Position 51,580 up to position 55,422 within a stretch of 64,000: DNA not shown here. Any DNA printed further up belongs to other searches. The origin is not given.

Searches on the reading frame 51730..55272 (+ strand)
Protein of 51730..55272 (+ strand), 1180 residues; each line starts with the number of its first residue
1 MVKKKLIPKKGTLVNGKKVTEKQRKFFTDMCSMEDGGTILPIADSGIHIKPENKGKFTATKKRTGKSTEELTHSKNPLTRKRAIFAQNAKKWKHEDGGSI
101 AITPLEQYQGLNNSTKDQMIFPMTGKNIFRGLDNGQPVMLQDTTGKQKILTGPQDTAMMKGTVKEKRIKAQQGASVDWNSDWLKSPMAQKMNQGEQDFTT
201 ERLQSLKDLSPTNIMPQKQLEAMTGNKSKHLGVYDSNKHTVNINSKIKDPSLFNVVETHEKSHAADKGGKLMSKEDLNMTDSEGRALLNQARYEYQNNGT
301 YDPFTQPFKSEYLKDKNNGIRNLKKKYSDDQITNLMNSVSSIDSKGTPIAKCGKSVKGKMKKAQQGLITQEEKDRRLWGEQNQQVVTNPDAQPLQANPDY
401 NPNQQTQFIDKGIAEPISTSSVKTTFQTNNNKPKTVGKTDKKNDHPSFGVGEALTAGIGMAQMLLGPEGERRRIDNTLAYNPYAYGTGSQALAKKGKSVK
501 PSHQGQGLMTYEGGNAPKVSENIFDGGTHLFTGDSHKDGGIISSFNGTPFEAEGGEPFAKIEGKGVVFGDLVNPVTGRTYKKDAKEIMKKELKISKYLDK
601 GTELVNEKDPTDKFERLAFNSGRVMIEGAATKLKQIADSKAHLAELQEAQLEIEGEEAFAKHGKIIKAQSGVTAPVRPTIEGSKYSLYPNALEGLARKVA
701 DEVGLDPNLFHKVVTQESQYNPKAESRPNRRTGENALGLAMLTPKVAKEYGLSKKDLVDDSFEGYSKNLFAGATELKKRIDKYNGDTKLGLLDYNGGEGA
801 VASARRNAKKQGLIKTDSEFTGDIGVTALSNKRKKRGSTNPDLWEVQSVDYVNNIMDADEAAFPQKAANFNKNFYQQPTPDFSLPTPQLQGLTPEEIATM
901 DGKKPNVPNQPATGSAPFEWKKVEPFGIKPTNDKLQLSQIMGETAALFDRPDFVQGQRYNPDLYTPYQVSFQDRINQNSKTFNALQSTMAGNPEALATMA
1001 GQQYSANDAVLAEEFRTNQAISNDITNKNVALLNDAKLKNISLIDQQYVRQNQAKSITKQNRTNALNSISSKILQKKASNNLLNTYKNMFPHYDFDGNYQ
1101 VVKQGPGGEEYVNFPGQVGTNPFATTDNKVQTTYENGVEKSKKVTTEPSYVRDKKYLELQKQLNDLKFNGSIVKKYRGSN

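Call 6: search_protein_families(library=pfam, proteins=[window:51730-55272:+], max_evalue=0.01)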
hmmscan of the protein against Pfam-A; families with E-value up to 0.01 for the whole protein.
window:51730-55272:+ (1180 aa): 1 family
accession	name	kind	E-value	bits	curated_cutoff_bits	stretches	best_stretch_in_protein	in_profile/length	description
PF01464.25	SLT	-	1.4e-16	60.5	21.3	1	696-812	3-112/117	Transglycosylase SLT domain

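Call 7: search_protein_families(library=phrogs, proteins=[window:51730-55272:+], max_evalue=0.001)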
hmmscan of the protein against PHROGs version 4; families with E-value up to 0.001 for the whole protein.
window:51730-55272:+ (1180 aa): 3 families
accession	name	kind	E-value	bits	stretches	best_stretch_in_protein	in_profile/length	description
phrog_2013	-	tail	9.7e-17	61.9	1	585-805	367-570/657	lytic tail protein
phrog_342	-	head and packaging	5.5e-15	55.5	1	689-878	12-202/1235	internal virion protein with endolysin domain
phrog_14342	-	tail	2e-08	35.2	1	659-808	108-244/272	lytic tail fiber protein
